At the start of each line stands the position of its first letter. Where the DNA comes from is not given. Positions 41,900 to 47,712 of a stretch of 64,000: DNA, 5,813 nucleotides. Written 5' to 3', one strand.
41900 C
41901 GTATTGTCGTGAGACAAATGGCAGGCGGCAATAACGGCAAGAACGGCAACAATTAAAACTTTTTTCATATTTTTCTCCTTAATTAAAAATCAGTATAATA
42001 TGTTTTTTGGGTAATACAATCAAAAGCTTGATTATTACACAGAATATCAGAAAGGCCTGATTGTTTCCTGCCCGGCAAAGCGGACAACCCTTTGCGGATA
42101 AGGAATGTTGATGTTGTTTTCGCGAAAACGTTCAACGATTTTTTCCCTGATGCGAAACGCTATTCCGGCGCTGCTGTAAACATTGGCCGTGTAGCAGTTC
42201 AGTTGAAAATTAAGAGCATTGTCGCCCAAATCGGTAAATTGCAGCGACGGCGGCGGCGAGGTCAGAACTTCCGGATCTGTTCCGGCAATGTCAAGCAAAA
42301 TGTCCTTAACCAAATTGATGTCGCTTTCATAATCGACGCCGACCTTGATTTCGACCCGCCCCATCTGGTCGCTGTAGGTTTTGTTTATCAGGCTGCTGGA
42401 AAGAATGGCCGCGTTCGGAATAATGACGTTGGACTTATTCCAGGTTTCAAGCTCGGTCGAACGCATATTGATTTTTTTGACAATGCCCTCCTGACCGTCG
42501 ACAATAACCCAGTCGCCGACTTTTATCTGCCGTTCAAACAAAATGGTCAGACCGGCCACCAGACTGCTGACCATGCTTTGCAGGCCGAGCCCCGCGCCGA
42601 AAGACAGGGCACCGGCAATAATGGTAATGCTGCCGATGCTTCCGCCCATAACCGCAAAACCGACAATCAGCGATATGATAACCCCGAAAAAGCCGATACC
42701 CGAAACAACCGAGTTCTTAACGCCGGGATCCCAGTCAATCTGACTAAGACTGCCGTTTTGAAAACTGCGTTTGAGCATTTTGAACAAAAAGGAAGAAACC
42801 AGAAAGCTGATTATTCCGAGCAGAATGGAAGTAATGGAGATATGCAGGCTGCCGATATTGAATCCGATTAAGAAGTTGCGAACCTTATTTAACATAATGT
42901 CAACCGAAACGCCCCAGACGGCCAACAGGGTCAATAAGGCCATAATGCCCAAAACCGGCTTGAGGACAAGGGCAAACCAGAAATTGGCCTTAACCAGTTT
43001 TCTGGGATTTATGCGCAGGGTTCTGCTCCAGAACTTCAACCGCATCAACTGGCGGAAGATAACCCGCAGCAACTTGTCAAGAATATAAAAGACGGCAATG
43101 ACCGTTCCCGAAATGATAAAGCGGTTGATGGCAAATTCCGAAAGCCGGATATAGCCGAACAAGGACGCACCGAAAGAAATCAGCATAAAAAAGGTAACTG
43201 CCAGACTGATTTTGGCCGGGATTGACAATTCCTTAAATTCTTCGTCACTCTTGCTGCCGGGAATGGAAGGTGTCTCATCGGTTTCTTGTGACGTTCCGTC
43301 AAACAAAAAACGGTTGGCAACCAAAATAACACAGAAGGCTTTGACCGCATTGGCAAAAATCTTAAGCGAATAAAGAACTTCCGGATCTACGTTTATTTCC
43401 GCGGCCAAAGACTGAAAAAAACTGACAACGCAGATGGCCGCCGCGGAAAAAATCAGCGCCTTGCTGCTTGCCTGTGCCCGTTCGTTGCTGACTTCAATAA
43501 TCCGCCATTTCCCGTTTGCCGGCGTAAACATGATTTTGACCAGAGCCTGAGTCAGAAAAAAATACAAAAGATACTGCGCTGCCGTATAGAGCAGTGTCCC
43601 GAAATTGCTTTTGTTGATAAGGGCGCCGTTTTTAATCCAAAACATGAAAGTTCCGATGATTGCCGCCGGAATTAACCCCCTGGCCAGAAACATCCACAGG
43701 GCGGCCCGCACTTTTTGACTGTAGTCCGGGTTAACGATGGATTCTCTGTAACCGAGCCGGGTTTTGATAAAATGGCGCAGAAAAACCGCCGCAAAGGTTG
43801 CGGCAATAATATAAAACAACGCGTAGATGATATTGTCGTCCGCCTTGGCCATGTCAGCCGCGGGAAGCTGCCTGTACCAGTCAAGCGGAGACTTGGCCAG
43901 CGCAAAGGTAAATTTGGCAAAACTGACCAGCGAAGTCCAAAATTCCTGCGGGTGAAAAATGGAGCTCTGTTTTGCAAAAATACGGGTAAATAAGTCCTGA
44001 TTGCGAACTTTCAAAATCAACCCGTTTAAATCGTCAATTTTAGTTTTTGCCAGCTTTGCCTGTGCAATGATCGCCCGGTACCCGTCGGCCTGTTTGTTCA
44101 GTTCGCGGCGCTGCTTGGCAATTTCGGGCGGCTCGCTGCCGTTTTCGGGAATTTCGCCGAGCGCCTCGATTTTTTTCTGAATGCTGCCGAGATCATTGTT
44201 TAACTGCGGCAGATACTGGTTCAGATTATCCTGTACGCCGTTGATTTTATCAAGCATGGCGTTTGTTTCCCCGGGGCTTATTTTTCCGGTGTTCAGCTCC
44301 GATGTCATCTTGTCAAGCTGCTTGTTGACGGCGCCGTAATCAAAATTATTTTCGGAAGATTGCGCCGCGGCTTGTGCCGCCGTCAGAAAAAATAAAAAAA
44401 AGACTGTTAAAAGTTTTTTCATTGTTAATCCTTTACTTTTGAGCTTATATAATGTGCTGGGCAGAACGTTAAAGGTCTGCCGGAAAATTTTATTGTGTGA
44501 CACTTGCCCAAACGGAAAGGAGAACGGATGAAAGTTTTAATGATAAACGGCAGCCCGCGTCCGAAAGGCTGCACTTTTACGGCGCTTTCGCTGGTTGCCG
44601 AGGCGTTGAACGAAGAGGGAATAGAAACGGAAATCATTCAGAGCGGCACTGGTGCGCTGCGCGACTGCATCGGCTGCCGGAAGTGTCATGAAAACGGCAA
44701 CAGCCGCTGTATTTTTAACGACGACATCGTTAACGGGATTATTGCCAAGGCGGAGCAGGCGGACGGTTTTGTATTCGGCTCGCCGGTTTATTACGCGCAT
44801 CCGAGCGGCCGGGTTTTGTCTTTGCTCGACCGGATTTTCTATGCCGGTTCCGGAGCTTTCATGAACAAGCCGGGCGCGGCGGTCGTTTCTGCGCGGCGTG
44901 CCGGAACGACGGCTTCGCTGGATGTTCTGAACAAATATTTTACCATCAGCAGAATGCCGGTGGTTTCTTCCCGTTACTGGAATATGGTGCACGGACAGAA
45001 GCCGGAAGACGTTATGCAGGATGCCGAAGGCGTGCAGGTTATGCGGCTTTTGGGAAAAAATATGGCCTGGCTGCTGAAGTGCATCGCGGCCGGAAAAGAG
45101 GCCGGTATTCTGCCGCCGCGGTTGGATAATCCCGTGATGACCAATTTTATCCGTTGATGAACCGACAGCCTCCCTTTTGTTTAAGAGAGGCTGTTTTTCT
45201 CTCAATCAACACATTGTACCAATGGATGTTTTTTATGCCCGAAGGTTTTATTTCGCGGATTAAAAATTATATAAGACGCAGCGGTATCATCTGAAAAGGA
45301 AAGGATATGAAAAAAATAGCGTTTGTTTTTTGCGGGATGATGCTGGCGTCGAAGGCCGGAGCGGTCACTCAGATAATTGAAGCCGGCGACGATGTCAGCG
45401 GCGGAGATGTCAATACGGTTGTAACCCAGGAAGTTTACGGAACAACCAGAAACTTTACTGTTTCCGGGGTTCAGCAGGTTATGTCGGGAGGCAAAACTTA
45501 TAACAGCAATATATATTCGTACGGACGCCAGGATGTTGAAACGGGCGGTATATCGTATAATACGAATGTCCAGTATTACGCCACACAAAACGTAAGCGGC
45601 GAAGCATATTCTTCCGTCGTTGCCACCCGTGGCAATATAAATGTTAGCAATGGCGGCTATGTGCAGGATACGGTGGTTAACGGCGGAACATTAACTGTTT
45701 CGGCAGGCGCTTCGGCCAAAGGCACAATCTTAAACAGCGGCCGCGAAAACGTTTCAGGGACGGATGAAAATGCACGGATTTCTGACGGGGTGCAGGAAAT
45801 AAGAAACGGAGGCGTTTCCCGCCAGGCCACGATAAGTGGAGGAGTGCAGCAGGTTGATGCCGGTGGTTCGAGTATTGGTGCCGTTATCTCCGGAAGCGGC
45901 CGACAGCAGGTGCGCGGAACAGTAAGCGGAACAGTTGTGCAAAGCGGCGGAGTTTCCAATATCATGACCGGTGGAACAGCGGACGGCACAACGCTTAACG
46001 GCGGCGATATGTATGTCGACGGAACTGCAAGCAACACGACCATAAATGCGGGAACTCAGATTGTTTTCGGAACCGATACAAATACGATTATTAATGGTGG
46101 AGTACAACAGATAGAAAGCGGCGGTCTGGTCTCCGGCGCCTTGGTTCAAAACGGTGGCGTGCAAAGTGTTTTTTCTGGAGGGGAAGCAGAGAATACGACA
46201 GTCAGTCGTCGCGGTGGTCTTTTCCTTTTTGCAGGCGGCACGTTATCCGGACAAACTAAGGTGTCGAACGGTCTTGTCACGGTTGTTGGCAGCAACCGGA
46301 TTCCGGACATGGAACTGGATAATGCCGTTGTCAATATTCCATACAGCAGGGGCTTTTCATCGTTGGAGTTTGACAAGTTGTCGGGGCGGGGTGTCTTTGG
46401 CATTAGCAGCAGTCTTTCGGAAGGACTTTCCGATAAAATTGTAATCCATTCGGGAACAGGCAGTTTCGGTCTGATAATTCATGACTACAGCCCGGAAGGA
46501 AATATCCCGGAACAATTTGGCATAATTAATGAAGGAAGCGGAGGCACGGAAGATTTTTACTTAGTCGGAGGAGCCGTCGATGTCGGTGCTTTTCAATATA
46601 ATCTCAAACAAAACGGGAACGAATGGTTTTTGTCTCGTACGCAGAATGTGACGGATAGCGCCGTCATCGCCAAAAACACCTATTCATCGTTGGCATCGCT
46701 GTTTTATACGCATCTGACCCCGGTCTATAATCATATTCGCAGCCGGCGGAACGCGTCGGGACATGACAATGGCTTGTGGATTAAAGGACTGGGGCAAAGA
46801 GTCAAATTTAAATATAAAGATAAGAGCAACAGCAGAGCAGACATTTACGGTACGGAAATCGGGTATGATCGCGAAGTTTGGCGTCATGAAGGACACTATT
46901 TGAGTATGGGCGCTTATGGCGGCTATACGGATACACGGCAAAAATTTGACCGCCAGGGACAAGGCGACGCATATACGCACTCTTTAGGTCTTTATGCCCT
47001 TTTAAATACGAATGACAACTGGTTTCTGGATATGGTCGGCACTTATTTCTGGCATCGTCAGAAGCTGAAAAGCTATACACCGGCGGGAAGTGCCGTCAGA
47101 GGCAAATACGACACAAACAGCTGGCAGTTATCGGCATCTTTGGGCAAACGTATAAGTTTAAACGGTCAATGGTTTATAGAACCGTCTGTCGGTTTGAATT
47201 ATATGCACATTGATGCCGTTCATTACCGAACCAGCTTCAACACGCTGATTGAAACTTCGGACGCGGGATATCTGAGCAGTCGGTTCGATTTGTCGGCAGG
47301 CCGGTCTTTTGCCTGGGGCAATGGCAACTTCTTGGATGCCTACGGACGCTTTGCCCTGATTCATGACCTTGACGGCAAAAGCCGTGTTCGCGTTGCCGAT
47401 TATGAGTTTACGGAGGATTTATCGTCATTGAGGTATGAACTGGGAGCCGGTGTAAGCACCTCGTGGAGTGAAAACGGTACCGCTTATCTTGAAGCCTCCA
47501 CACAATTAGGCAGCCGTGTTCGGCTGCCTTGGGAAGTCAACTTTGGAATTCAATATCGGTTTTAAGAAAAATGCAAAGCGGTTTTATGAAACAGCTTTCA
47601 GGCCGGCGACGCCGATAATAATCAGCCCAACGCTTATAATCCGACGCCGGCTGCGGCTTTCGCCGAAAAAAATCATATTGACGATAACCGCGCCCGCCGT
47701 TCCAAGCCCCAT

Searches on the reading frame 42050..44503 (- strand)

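Call 21: search_protein_families(library=pfam, proteins=[window:42050-44503:-], max_evalue=0.00001)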
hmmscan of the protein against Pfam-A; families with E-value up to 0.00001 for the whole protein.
window:42050-44503:- (818 aa): 2 families
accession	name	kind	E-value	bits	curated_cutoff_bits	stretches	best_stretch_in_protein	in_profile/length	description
PF00924.24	MS_channel_2nd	-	1.1e-21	77.2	20.2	1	644-709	2-67/68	Mechanosensitive ion channel, beta-domain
PF21082.3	MS_channel_3rd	-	5.6e-14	52.8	21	1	717-800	1-88/88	Mechanosensitive ion channel MscS, C-terminal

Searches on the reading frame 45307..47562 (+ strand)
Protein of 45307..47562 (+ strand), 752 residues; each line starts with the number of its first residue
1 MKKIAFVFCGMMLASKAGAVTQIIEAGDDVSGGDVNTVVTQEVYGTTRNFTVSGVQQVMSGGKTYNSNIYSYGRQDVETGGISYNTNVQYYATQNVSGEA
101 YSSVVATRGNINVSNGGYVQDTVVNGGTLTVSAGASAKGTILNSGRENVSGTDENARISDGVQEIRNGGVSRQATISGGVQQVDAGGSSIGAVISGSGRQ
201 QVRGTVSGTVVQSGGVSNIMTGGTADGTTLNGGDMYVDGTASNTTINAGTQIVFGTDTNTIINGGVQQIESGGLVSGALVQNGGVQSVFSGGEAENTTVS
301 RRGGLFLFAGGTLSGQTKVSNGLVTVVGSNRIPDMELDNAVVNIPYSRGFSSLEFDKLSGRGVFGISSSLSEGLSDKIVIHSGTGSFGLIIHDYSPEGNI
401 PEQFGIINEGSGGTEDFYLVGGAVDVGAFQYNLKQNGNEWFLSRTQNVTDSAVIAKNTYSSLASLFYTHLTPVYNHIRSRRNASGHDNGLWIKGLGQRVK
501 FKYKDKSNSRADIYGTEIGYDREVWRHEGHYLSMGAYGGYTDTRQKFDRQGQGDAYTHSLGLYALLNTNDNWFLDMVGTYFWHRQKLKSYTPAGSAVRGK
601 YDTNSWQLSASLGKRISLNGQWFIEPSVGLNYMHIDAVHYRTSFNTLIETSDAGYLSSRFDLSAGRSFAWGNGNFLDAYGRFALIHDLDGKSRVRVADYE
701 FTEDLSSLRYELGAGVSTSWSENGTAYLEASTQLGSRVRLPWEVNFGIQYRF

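Call 21: search_protein_families(library=pfam, proteins=[window:45307-47562:+], max_evalue=0.00001)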
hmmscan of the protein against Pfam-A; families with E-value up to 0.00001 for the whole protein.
window:45307-47562:+ (752 aa): 3 families
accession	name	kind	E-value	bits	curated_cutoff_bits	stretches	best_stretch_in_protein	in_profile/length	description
PF03797.25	Autotransporter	-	6.6e-41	141.2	26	1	490-730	1-254/255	Autotransporter beta-domain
PF16168.11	AIDA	-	2.9e-14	53.3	27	1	272-322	13-62/63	Adhesin of bacterial autotransporter system, probable stalk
PF03212.20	Pertactin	-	2.9e-13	50.3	22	1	349-442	22-119/121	Pertactin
